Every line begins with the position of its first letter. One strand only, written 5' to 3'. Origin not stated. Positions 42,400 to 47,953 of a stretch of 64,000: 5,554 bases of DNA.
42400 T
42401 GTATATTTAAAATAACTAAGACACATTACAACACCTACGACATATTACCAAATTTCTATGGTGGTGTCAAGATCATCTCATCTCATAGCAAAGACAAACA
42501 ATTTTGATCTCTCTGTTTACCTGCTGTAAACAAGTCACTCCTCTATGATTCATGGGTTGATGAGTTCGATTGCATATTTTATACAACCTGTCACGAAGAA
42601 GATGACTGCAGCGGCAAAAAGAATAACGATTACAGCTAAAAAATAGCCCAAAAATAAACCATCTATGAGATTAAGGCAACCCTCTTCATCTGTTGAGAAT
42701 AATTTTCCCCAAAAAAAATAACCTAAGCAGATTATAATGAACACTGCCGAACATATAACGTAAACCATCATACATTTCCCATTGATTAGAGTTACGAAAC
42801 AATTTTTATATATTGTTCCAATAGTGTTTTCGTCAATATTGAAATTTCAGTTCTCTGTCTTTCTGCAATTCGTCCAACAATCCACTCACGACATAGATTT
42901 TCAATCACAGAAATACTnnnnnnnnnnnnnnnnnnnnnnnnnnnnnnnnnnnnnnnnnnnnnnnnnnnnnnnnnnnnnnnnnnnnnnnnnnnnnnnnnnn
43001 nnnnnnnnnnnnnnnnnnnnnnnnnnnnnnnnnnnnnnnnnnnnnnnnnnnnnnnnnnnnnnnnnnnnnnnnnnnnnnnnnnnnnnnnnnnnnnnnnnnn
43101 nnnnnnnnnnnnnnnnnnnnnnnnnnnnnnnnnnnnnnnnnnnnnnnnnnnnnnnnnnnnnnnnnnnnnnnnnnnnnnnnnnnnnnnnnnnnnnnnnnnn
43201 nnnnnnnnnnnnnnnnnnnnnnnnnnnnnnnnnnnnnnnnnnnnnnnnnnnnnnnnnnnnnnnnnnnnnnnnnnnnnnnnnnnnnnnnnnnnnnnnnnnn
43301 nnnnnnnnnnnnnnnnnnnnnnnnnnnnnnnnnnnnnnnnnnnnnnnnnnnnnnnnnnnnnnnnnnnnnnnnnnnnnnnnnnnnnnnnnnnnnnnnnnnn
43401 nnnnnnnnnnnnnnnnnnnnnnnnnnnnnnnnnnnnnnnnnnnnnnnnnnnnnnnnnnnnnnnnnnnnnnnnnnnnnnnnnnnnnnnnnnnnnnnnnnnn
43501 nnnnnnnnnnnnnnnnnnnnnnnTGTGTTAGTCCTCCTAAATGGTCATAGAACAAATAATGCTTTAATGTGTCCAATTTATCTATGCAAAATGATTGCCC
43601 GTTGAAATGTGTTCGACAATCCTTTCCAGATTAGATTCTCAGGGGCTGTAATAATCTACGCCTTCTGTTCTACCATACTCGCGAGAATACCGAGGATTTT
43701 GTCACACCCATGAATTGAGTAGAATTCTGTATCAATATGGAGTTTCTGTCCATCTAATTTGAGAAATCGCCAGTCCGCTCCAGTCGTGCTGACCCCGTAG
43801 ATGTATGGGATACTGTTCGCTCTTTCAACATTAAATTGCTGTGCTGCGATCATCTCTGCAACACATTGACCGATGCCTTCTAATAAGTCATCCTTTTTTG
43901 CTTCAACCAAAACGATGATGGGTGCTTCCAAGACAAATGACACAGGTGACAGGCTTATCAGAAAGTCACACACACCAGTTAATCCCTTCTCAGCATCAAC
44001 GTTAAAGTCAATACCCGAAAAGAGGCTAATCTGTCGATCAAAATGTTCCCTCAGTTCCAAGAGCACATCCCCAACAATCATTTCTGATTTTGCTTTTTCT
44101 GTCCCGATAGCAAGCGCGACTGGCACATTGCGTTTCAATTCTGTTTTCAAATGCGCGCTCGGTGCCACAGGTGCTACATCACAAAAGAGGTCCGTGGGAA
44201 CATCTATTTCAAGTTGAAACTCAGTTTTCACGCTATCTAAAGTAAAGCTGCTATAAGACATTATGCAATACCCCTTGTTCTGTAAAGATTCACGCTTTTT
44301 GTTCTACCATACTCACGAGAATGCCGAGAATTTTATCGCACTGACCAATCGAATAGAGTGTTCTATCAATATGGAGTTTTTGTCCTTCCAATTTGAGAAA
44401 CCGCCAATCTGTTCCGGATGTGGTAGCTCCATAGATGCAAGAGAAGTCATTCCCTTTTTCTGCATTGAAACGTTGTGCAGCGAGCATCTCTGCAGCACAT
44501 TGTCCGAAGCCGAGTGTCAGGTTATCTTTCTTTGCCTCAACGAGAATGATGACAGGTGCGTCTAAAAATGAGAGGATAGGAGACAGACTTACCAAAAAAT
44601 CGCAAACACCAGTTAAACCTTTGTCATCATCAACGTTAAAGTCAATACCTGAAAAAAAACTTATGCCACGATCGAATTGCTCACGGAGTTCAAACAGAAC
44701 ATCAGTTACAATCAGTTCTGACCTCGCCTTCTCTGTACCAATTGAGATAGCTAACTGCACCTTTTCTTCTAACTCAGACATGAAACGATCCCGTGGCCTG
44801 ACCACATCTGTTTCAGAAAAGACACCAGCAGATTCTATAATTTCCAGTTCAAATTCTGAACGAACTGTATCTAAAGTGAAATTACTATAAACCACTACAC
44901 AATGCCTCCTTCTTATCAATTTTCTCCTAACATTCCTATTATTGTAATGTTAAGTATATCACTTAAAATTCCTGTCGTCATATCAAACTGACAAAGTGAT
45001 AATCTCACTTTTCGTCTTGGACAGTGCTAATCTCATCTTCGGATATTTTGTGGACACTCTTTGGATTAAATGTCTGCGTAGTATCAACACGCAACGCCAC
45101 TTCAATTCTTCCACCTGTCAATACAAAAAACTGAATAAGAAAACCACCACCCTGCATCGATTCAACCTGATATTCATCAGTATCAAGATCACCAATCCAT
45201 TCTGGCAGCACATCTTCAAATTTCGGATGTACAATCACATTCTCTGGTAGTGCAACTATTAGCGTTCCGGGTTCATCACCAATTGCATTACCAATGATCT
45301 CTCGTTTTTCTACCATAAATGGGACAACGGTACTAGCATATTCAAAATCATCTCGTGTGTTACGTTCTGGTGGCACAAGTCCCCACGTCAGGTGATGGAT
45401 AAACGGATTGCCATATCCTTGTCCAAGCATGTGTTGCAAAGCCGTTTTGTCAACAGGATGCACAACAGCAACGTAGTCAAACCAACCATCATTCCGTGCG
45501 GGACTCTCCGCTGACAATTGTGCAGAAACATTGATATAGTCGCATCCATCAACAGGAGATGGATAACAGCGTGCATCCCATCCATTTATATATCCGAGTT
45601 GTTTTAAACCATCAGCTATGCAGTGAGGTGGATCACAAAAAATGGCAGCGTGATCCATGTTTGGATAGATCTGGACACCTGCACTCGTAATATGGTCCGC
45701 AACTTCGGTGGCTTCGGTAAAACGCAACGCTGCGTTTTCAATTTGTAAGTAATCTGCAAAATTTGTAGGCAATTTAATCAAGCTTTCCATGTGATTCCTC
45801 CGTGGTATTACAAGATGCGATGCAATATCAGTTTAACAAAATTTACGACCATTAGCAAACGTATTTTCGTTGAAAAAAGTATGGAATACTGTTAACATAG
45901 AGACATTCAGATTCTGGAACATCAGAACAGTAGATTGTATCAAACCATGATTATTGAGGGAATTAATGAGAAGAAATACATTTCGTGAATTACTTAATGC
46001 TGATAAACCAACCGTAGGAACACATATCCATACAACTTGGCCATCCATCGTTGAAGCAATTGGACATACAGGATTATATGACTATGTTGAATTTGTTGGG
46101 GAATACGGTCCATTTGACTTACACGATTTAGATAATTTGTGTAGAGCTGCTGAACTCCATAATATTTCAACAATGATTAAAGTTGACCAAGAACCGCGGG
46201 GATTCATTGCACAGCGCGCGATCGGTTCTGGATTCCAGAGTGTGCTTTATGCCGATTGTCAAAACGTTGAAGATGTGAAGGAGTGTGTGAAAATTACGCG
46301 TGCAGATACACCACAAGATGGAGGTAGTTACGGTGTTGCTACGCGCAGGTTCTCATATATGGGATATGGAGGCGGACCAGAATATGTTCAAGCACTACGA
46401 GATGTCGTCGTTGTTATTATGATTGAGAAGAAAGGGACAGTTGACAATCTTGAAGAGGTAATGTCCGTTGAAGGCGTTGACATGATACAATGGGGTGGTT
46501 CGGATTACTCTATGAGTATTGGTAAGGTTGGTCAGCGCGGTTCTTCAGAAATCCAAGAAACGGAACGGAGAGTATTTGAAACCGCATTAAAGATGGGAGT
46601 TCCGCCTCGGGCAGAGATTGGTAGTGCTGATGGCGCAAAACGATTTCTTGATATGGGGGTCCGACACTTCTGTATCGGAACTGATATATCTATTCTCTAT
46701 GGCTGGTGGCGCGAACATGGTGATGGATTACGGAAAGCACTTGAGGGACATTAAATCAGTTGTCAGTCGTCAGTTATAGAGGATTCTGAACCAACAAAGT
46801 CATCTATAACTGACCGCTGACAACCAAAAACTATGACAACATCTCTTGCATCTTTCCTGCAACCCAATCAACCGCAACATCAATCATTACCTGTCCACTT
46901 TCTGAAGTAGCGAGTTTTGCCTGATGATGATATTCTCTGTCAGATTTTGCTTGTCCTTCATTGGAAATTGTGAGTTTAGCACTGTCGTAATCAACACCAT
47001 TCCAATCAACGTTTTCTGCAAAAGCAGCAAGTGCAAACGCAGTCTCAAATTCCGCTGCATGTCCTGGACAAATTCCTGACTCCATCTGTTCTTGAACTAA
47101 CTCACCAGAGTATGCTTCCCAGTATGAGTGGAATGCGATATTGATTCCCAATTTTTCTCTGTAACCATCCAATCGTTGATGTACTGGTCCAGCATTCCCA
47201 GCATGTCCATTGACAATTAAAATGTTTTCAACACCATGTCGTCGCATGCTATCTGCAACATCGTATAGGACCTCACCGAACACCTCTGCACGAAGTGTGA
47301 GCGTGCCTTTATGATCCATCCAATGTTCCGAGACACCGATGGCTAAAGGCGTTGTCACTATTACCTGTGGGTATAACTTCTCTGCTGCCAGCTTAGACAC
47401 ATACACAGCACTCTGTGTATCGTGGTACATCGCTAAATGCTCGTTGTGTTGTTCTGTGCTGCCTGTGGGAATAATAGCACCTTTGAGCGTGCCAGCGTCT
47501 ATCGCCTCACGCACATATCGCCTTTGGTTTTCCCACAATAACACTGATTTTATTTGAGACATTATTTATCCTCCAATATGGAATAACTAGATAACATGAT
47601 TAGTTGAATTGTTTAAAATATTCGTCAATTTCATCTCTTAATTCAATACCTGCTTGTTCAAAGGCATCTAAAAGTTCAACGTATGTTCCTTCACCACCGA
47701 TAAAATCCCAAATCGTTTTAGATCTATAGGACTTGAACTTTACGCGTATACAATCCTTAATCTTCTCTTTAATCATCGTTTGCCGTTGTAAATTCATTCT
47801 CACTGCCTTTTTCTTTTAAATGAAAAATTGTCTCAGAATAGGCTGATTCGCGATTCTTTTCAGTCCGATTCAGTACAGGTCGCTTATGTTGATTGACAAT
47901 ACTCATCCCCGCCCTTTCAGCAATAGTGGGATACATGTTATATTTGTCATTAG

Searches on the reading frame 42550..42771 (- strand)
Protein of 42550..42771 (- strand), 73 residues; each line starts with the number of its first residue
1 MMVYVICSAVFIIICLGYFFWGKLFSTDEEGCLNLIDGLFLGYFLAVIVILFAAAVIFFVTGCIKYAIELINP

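Call 11: search_protein_families(library=pfam, proteins=[window:42550-42771:-], max_evalue=0.01)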
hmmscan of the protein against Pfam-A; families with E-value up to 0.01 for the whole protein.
window:42550-42771:- (73 aa): 0 families

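Call 12: search_protein_families(library=padloc, proteins=[window:42550-42771:-], max_evalue=1)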
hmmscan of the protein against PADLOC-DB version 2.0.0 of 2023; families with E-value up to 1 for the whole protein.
window:42550-42771:- (73 aa): 1 family
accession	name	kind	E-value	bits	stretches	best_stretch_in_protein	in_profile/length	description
PDLC01970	CARF_TM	-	0.34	9.2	1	4-60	13-65/179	-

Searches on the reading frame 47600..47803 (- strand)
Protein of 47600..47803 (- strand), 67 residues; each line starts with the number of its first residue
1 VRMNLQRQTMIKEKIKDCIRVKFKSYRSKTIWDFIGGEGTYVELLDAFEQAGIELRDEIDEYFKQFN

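Call 11: search_protein_families(library=pfam, proteins=[window:47600-47803:-], max_evalue=0.01)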
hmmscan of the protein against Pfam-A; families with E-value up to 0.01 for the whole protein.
window:47600-47803:- (67 aa): 1 family
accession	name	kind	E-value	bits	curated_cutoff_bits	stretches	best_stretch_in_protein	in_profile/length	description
PF09520.16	RE_TdeIII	-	2.3e-05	24.6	27.2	1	30-52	220-242/242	Type II restriction endonuclease, TdeIII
